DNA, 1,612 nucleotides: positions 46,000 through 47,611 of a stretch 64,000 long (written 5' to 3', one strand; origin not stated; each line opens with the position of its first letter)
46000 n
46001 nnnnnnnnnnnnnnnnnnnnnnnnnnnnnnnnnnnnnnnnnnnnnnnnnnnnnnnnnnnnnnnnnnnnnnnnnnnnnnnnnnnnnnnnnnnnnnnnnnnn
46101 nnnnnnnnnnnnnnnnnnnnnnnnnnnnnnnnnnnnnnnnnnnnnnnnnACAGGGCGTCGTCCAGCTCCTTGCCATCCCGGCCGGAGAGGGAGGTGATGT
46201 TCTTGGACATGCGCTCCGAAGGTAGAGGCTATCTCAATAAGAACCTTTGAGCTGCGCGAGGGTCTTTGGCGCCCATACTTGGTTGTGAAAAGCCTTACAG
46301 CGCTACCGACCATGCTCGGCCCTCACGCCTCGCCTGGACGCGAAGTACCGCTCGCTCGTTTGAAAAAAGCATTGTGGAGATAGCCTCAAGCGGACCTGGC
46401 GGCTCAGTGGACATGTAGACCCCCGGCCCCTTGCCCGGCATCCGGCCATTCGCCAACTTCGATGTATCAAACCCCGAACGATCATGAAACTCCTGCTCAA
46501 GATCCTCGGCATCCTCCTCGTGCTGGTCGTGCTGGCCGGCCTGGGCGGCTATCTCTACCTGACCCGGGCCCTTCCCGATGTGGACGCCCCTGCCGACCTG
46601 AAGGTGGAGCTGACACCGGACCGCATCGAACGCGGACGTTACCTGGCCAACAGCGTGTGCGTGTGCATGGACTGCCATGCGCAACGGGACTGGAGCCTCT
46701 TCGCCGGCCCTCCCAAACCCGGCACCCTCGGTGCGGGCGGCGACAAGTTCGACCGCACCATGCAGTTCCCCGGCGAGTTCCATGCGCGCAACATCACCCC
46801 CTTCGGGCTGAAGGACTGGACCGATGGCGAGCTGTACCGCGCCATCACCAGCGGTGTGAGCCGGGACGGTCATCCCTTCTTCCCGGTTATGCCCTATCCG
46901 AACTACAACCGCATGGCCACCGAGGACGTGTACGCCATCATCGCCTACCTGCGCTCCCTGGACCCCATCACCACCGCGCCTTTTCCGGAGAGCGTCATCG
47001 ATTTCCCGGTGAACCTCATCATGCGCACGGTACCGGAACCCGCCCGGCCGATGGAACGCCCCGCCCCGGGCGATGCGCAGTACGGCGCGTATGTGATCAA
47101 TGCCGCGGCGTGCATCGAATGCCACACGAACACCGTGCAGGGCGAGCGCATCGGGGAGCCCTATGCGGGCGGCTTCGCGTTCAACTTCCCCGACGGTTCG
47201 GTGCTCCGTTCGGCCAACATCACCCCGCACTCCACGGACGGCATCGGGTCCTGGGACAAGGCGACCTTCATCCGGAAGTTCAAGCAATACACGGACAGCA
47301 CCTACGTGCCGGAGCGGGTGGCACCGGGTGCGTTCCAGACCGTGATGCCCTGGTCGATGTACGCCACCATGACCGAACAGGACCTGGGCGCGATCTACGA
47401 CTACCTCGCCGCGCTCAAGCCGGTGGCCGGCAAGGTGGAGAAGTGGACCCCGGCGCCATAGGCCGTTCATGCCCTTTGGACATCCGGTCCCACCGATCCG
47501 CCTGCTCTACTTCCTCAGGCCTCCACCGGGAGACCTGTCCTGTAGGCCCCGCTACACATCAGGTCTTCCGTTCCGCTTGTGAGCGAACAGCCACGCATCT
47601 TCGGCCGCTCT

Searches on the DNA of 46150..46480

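Call 9: search_rna_families(source=window, start=46150, end=46480, threshold=evalue, max_evalue=10)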
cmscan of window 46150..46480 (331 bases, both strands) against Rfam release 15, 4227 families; matches with E-value up to 10: 0.
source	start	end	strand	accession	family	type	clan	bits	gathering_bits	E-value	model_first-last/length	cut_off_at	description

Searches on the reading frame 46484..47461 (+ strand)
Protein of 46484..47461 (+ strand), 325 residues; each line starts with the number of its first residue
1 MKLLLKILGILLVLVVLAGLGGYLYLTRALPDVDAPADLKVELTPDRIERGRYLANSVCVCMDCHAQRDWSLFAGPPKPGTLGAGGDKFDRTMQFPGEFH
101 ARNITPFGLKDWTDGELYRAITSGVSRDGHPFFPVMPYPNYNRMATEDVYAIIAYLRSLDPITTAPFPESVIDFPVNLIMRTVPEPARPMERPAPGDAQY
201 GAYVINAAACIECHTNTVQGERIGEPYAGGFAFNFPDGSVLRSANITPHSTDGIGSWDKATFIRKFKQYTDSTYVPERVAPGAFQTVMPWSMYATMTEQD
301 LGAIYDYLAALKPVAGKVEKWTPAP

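Call 33: search_protein_families(library=pfam, proteins=[window:46484-47461:+])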
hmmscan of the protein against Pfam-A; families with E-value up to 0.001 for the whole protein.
window:46484-47461:+ (325 aa): 2 families
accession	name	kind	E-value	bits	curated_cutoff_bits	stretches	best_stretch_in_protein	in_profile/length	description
PF00034.26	Cytochrom_C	-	1.1e-09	39.9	21.3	1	200-311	3-89/90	Cytochrome c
PF13442.11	Cytochrome_CBB3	-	0.00093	19.9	27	0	48-156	3-68/68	Cytochrome C oxidase, cbb3-type, subunit III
